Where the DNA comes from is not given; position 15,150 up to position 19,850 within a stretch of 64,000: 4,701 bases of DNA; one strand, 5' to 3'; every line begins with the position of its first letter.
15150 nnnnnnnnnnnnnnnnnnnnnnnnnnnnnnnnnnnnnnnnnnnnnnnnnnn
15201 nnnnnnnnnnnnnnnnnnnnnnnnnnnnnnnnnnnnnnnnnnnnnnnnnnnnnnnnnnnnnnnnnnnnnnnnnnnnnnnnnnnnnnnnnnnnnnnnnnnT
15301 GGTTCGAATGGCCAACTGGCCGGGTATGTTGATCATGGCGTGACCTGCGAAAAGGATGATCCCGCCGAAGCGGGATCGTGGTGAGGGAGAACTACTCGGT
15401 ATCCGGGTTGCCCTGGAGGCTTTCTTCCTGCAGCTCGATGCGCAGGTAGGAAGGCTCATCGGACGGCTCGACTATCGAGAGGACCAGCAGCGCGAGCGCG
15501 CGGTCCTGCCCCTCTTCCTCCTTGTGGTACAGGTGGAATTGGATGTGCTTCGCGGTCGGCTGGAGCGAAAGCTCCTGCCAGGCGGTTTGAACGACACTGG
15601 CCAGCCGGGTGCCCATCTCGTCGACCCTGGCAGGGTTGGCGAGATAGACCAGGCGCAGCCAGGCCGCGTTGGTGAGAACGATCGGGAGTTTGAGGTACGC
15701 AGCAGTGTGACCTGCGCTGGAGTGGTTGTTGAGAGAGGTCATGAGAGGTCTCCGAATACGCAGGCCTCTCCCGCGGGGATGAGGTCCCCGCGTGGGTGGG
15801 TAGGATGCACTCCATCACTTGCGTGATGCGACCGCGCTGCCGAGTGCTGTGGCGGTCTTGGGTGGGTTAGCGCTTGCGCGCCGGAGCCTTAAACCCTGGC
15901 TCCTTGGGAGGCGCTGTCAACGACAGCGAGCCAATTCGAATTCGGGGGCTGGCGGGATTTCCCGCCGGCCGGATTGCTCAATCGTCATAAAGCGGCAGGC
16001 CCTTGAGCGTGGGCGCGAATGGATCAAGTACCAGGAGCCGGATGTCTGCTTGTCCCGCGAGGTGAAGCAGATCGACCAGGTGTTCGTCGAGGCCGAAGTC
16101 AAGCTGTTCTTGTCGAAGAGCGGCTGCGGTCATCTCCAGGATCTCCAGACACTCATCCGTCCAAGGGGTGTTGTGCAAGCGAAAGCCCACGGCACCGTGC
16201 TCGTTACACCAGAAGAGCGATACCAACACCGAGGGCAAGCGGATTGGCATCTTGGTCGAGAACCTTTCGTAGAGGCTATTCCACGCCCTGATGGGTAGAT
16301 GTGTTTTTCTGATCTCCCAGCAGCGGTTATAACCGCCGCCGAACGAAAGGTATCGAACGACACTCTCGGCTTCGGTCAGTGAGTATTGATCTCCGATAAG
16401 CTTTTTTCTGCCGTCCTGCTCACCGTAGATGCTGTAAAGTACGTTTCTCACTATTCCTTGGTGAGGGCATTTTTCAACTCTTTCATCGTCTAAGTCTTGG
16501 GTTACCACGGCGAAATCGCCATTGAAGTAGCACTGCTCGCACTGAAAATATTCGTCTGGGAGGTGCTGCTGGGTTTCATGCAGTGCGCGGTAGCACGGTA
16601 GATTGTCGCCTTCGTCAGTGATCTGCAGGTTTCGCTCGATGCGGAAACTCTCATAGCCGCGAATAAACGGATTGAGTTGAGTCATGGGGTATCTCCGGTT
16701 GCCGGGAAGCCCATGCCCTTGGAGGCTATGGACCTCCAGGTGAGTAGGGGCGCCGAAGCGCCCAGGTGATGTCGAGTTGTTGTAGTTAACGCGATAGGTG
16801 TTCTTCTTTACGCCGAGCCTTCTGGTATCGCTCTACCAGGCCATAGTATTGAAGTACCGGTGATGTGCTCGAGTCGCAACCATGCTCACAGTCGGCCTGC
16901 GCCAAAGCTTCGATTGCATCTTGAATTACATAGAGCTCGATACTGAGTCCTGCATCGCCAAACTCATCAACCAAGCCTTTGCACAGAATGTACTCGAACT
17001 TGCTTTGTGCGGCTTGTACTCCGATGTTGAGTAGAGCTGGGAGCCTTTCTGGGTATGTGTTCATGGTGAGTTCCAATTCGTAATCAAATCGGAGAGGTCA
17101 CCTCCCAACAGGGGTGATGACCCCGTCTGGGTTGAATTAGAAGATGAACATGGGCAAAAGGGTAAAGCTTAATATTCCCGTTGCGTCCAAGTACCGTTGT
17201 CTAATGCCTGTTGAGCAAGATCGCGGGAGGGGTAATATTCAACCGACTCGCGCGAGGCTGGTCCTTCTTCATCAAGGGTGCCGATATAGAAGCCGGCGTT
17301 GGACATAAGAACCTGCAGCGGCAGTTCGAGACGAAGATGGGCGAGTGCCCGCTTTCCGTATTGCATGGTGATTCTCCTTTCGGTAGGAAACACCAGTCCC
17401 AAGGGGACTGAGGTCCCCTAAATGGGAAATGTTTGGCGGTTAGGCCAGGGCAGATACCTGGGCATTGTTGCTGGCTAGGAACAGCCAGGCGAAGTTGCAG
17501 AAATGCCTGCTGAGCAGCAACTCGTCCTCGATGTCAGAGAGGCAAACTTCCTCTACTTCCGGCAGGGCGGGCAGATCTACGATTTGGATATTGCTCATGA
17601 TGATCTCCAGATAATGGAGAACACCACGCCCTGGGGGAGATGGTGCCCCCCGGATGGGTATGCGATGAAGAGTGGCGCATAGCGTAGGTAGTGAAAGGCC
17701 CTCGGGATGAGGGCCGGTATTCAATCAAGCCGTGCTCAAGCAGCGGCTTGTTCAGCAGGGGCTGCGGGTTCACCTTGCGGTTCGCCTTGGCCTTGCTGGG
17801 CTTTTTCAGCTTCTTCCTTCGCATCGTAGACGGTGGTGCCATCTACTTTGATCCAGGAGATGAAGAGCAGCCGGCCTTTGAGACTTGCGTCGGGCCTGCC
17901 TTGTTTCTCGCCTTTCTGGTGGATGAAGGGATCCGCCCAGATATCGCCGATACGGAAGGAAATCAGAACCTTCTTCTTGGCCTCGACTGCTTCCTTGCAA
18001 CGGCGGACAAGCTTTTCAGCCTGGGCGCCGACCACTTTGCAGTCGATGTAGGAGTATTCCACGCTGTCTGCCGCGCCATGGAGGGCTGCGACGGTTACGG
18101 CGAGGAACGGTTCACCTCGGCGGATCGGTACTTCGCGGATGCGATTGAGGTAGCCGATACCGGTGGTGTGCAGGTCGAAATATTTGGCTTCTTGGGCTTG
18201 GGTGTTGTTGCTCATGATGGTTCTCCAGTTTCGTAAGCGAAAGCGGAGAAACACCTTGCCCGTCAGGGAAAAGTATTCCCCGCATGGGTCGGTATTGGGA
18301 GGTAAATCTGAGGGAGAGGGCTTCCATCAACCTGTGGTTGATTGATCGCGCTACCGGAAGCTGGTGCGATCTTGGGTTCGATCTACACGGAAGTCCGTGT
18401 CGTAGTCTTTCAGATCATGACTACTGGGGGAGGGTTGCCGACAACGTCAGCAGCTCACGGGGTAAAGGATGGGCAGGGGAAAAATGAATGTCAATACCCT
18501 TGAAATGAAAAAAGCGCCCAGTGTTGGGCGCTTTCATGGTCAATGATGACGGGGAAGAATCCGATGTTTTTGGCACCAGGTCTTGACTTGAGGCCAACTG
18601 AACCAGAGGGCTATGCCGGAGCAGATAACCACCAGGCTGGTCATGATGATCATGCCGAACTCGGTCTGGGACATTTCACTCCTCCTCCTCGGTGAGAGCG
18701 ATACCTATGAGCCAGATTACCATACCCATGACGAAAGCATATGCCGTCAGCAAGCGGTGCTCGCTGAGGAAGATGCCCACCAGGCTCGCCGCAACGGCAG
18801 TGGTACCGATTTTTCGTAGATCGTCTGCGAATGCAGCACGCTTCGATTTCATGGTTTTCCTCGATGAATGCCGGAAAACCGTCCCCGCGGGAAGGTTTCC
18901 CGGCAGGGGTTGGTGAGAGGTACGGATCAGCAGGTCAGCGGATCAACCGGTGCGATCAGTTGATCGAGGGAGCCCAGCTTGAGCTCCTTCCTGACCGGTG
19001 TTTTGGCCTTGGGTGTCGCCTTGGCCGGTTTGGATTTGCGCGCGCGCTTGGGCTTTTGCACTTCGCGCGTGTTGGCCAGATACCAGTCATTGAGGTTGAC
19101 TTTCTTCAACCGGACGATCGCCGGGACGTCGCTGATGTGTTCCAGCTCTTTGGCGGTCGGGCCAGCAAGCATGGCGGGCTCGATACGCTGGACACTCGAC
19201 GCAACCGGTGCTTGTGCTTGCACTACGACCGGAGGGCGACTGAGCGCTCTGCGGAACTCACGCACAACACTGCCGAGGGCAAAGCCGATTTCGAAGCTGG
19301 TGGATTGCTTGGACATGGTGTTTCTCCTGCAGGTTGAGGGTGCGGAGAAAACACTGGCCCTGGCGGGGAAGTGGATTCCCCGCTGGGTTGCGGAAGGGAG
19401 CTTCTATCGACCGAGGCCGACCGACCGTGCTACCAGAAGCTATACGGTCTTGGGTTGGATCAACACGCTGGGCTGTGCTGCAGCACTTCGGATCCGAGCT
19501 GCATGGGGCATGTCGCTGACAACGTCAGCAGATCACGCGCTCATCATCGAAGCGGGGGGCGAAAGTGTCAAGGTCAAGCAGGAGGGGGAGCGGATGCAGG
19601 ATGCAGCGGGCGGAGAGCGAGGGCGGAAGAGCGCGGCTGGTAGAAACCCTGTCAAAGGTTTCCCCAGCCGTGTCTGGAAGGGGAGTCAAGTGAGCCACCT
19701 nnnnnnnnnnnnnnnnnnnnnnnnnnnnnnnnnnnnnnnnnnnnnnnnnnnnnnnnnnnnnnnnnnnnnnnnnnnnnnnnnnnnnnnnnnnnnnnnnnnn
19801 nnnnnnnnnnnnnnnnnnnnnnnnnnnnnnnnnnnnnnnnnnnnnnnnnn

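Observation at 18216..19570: Two genes carry homologous ~260-bp upstream leader elements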

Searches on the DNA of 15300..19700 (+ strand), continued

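Call 24: search_with_rna_model(model_id=R1, sources=[window, L002, L003, L004, L005, L006, L007, L008, L009, L010, L011, L012, L013, L014, L015, L016, L017, L018, L019, L020, L021, L022, L023, L024, L025, L026, L027, L028, L029, L031, L032, L033, L034, L035, L036, L037, L038, L039, L040, L041, L042, L043, L044, L045, L046, L047, L048, L049, L050, L051, L052, L053, L054, L055, L056, L057, L058, L059, L060, L061, L062, L063, L064, L065, L066, L067, L068, L069, L070, L071, L072, L073, L074, L075, L076, L077, L078, L079, L080, L081], max_evalue=0.001, make_alignment=true)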
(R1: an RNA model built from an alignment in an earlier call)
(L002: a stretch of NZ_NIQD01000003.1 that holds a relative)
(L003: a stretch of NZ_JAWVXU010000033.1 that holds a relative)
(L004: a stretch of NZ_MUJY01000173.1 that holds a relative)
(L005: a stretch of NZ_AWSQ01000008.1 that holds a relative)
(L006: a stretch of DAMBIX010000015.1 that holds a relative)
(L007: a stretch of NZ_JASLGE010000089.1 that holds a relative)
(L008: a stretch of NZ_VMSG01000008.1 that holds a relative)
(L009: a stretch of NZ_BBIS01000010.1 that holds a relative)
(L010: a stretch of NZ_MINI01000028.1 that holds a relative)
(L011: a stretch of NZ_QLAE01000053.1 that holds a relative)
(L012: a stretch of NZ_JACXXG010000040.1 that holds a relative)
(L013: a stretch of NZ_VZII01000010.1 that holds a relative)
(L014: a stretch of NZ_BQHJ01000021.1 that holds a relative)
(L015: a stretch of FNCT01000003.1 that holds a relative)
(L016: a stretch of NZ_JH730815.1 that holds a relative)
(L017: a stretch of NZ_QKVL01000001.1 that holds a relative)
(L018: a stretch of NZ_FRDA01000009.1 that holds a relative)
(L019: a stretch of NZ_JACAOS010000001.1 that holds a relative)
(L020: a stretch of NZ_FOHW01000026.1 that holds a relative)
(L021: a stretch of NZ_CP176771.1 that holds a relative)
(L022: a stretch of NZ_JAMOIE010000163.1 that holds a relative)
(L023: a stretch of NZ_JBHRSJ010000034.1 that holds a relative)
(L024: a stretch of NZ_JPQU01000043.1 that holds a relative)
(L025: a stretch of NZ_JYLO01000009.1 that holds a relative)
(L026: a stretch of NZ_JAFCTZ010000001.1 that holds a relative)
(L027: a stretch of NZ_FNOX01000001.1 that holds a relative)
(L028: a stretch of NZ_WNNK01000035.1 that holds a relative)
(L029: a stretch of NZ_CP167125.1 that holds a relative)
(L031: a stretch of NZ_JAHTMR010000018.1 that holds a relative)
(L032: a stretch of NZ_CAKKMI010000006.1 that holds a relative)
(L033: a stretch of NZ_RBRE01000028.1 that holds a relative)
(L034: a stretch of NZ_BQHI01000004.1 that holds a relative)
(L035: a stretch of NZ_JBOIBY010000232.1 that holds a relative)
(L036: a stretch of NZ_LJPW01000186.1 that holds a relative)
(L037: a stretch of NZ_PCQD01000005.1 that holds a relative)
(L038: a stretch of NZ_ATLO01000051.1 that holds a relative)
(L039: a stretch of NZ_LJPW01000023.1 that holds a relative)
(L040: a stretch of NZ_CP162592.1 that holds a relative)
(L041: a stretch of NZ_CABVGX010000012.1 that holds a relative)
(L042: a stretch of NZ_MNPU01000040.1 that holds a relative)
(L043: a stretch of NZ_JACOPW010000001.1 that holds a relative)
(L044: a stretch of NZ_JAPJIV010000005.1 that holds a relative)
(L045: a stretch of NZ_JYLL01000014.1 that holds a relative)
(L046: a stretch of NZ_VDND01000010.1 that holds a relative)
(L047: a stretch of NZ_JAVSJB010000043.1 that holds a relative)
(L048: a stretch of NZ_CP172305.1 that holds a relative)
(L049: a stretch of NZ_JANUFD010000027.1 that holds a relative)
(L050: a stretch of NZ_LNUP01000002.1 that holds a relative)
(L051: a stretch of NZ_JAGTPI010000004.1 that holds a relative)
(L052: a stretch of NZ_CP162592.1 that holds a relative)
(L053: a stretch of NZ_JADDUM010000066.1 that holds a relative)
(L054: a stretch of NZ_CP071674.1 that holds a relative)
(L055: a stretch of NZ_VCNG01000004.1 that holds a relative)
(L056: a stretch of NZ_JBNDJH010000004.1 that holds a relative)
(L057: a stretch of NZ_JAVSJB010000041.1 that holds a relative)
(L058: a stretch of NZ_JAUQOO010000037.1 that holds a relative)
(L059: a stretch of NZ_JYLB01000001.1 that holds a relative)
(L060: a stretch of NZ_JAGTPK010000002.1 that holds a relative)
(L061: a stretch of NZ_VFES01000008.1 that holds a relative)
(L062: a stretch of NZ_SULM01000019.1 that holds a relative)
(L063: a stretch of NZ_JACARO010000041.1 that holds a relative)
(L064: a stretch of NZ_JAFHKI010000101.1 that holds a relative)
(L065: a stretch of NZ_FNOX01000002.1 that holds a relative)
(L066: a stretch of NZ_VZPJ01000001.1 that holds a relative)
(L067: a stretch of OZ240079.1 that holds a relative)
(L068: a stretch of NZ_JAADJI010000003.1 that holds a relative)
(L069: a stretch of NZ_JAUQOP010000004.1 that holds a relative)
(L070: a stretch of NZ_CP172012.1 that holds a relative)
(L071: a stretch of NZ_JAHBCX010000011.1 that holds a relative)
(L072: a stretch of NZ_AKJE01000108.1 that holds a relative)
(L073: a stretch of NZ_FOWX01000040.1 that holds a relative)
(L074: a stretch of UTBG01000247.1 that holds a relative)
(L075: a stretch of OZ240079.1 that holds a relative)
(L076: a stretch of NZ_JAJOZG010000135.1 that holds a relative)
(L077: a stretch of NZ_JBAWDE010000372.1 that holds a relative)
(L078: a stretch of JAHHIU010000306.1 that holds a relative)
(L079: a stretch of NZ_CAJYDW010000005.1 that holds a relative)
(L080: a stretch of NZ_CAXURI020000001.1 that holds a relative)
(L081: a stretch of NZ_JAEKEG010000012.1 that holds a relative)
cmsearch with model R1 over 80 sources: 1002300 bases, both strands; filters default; matches with E-value up to 0.001: 136.
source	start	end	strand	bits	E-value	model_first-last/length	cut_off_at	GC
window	18320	18469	-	173.4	1.8e-51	1-150/150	no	0.55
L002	4668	4815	+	163.8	1.7e-48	1-150/150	no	0.59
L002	5746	5896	+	162.9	3.4e-48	1-150/150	no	0.56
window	19400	19547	-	161.5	8.9e-48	1-150/150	no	0.59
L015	5731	5882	+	130.2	5e-38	1-150/150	no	0.54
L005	4679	4825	+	126.7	5.9e-37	1-150/150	no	0.58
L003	4668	4814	+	125.3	1.6e-36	1-150/150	no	0.59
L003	5730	5881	+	124.9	2.1e-36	1-150/150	no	0.53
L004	2936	3087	+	124.1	3.7e-36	1-150/150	no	0.55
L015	4666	4811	+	123.3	6.9e-36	1-150/150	no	0.6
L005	5730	5881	+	122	1.7e-35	1-150/150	no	0.53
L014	4685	4829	+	120.1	6.6e-35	1-150/150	no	0.54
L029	5424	5571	+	119.4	1.2e-34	1-150/150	no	0.52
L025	5445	5592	+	118.9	1.6e-34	1-150/150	no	0.53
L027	5444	5591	+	118.9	1.6e-34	1-150/150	no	0.53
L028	5438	5585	+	117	6.1e-34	1-150/150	no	0.54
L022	2285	2432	+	116.5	9e-34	1-150/150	no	0.53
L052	5422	5570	+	116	1.2e-33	1-150/150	no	0.56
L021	5445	5592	+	116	1.3e-33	1-150/150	no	0.52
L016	5435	5582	+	114.9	2.7e-33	1-150/150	no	0.53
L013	4700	4848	+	114.3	4.2e-33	1-150/150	no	0.54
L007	5431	5578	+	112.7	1.3e-32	1-150/150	no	0.53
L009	4719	4867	+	112.4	1.7e-32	1-150/150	no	0.55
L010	4719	4867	+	112.4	1.7e-32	1-150/150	no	0.55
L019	5471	5618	+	111.8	2.5e-32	1-150/150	no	0.51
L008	5430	5576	+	111.5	3.2e-32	1-150/150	no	0.54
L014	5745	5889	+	108.8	2.2e-31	1-150/150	no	0.59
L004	2194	2337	+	107.2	6.7e-31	1-150/150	no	0.56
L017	4720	4868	+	105.2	2.9e-30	1-150/150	no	0.55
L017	5757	5906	+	103.6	9.1e-30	1-150/150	no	0.53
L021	4821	4966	+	102.6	1.9e-29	1-150/150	no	0.56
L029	4795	4939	+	101.5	4.2e-29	1-150/150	no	0.54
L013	5756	5905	+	100.8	6.7e-29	1-150/150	no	0.55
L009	5756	5905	+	100.3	9.9e-29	1-150/150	no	0.53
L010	5756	5905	+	100.3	9.9e-29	1-150/150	no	0.53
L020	4784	4928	+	99.1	2.3e-28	1-150/150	no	0.58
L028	4826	4965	+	98.7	3.1e-28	1-150/150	no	0.58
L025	4822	4967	+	97.2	9e-28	1-150/150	no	0.55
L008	4738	4881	+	97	1e-27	1-150/150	no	0.51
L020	5432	5575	+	97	1.1e-27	1-150/150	no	0.55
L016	4768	4913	+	96.8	1.1e-27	1-150/150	no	0.53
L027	4820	4965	+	96.6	1.3e-27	1-150/150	no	0.55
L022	1654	1799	+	96.5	1.4e-27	1-150/150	no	0.56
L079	5445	5599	+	93.7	1.1e-26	1-150/150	no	0.57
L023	5409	5558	+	92.5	2.6e-26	1-150/150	no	0.57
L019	4804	4949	+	92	3.8e-26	1-150/150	no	0.53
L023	4666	4816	+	90.3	1.2e-25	1-150/150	no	0.58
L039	666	814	+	87.7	8.1e-25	1-150/150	no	0.52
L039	2142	2294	+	85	5.3e-24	1-150/150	no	0.48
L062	5443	5599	+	84.3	8.7e-24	1-150/150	no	0.57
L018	4768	4918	+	84.1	1e-23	1-150/150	no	0.53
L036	667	815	+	84.1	1e-23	1-150/150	no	0.54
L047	1844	2000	+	84.1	1.1e-23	1-150/150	no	0.57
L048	5761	5914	+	84.1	1.1e-23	1-150/150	no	0.55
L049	5725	5881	+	84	1.1e-23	1-150/150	no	0.52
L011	4401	4544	+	83.8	1.3e-23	1-150/150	no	0.53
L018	5452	5605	+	83.8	1.3e-23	1-150/150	no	0.48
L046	5456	5612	+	83.8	1.3e-23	1-150/150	no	0.55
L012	972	1117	+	82.9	2.5e-23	1-150/150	no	0.53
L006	5775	5920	+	82.1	4.4e-23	1-150/150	no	0.52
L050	5455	5611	+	82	4.7e-23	1-150/150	no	0.56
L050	3527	3682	+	81.9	4.9e-23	1-150/150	no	0.58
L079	4316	4469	+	81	9.2e-23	1-150/150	no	0.6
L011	5775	5920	+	81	9.6e-23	1-150/150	no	0.53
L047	6815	6953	+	80.1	1.8e-22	1-150/150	no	0.63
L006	4092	4235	+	79.2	3.5e-22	1-150/150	no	0.53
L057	7255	7393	+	77.7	1e-21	1-150/150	no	0.63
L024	5641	5790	+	77.5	1.1e-21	1-150/150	no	0.56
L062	4316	4471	+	77.5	1.2e-21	1-150/150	no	0.6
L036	2142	2293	+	76.8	1.9e-21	1-150/150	no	0.49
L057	194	349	+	76.6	2.2e-21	1-150/150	no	0.58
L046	3768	3923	+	75.4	5.2e-21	1-150/150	no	0.6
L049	3387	3541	+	74.7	8.8e-21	1-150/150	no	0.54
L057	1974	2129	+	74.2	1.2e-20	1-150/150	no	0.57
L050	4329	4485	+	73.9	1.5e-20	1-150/150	no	0.56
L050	11966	12102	+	73.8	1.6e-20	1-150/150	no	0.64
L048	4963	5119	+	73.7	1.8e-20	1-150/150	no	0.55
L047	197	351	+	73.4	2.2e-20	1-150/150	no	0.59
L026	5213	5361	+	71.4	9.2e-20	1-150/150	no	0.58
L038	5761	5911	+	71.4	9.5e-20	1-150/150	no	0.58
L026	5771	5920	+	69.4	4e-19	1-150/150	no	0.57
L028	3440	3587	+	68.4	7.8e-19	1-150/150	no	0.59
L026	9814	9964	+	66.6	2.9e-18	1-150/150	no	0.57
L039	1460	1609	+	66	4.2e-18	1-150/150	no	0.54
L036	1461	1610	+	64.8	1e-17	1-150/150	no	0.55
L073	5453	5592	+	58.2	1.2e-15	1-150/150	no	0.64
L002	7919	8054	+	55.3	9.1e-15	1-150/150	no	0.62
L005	7184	7323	+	54.9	1.3e-14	1-150/150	no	0.64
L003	7184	7323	+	53.1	4.4e-14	1-150/150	no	0.63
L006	9587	9725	+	53.1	4.5e-14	1-150/150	no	0.59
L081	5657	5798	+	51.6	1.3e-13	1-150/150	no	0.58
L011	9612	9750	+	51.5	1.4e-13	1-150/150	no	0.58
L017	7110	7236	+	51.3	1.6e-13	1-150/150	no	0.58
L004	5588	5726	+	51.2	1.7e-13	1-150/150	no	0.67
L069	5663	5804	+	51.1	1.8e-13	1-150/150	no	0.58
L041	5657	5798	+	50.8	2.3e-13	1-150/150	no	0.58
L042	5657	5798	+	50.8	2.3e-13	1-150/150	no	0.58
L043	5657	5798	+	50.8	2.3e-13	1-150/150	no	0.58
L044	5657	5798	+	50.8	2.3e-13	1-150/150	no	0.58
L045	5657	5798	+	50.8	2.3e-13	1-150/150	no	0.58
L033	5658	5799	+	49.3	7e-13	1-150/150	no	0.58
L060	5658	5799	+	48.2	1.5e-12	1-150/150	no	0.58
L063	5658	5799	+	48.1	1.6e-12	1-150/150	no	0.57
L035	331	472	+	47.4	2.6e-12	1-150/150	no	0.6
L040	5658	5799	+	47.4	2.7e-12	1-150/150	no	0.57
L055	5655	5798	+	46.9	3.8e-12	1-150/150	no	0.58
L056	5659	5800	+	46.9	3.8e-12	1-150/150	no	0.58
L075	5657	5798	+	46.7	4.5e-12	1-150/150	no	0.58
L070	5657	5798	+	46.6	4.7e-12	1-150/150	no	0.57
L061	5656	5797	+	46.3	5.6e-12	1-150/150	no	0.57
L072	5657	5798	+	45.7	9e-12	1-150/150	no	0.58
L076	5660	5801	+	45.6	9.5e-12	1-150/150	no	0.58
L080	5657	5798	+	45.5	1e-11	1-150/150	no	0.58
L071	5658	5799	+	45.3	1.2e-11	1-150/150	no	0.59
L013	7351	7479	+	45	1.5e-11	1-150/150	no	0.6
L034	5657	5798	+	44.7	1.8e-11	1-150/150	no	0.58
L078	5659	5800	+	44.5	2.1e-11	1-150/150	no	0.59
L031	5657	5798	+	44.4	2.3e-11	1-150/150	no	0.56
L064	5657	5798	+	44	3e-11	1-150/150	no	0.59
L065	5657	5798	+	44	3e-11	1-150/150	no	0.59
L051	5660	5801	+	43.8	3.6e-11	1-150/150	no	0.57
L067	5661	5802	+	43.8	3.6e-11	1-150/150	no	0.57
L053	5657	5798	+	42.9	6.5e-11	1-150/150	no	0.61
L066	5662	5803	+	42.6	8.4e-11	1-150/150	no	0.58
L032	5659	5800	+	42.2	1.1e-10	1-150/150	no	0.56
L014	8186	8319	+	41.9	1.4e-10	1-150/150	no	0.63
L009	8114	8242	+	40.9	2.8e-10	1-150/150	no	0.62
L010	7978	8106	+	40.9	2.8e-10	1-150/150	no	0.62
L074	500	641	+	40.7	3.2e-10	1-150/150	no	0.57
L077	5659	5800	+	40.7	3.2e-10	1-150/150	no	0.57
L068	5662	5803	+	40.7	3.2e-10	1-150/150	no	0.56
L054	5658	5799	+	40.6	3.4e-10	1-150/150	no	0.57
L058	4881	5022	+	39.3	8.6e-10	1-150/150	no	0.58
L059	5662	5803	+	39.3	8.6e-10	1-150/150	no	0.58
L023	2621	2756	+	33.3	6.3e-08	1-150/150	no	0.62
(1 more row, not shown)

Alignment A5: 136 matches aligned to the model, 205 columns, each read 5' to 3' on its own strand. Consensus structure (alignment columns), stored with it:
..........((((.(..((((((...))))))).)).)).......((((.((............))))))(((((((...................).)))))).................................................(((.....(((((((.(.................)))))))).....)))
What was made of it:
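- I found 136 copies in the window plus 79 loci, all in gene orientation (call 24).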

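Call 35: build_rna_model(alignment_id=A6, structure=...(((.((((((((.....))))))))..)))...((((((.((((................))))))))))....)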
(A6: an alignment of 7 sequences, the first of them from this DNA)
Model R2 built from alignment A6 (7 sequences, 77 columns); structure: as given.
model positions 75; base pairs 19; branch points 1; effective number of sequences 2.55; information 0.753 bits per position. Calibrated on 0.2 Mb of random sequence (short: E-values are rough).
structure used (alignment columns):
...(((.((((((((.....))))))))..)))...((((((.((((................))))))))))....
